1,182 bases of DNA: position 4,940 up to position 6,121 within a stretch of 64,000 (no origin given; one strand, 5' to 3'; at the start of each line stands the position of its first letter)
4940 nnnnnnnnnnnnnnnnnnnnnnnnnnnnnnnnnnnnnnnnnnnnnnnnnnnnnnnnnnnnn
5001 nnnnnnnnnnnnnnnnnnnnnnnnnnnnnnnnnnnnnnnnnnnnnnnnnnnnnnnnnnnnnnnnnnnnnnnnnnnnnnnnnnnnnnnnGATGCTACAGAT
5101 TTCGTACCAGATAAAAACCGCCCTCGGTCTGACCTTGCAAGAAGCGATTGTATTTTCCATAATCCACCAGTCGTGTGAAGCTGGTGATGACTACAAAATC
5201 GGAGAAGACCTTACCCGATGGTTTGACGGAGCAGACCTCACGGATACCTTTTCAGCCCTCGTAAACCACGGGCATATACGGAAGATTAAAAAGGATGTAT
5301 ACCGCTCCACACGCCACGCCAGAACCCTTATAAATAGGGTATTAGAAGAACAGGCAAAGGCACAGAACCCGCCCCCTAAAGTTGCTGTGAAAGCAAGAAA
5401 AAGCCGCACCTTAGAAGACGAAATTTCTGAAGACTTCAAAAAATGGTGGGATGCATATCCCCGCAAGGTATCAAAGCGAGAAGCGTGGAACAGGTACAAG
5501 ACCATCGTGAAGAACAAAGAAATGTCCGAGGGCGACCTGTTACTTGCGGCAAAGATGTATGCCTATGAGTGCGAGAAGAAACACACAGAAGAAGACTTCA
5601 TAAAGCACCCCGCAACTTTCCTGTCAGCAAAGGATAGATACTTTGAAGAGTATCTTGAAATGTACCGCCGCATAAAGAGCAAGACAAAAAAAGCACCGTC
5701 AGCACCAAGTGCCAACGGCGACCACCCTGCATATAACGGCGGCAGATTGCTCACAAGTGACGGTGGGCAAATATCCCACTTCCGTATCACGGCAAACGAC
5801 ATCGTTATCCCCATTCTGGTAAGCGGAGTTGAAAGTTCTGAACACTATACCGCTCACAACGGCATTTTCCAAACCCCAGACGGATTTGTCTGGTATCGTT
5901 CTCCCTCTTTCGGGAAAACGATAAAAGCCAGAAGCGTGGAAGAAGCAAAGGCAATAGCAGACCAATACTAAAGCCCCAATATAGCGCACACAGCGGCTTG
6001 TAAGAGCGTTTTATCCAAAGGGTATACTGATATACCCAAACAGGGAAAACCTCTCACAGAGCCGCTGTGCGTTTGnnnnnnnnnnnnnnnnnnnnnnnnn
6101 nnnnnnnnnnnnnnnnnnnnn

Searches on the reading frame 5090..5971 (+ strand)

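Call 64: search_protein_families(library=phrogs, proteins=[window:5090-5971:+], max_evalue=0.001)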
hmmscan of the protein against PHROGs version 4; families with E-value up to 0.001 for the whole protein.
window:5090-5971:+ (293 aa): 5 families
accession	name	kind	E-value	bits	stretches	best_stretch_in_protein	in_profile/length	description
phrog_270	-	DNA, RNA and nucleotide metabolism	3.3e-15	57.4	1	97-204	161-266/383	replication initiation protein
phrog_9327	-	DNA, RNA and nucleotide metabolism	3.8e-10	40.8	1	86-181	144-236/276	primosomal protein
phrog_16304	-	unknown function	1.9e-09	38.8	1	105-201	136-232/244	-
phrog_9474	-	DNA, RNA and nucleotide metabolism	3e-09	37.8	1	64-189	132-250/288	replication initiation protein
phrog_26426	-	DNA, RNA and nucleotide metabolism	5.3e-07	30.4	1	90-190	123-220/272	replication protein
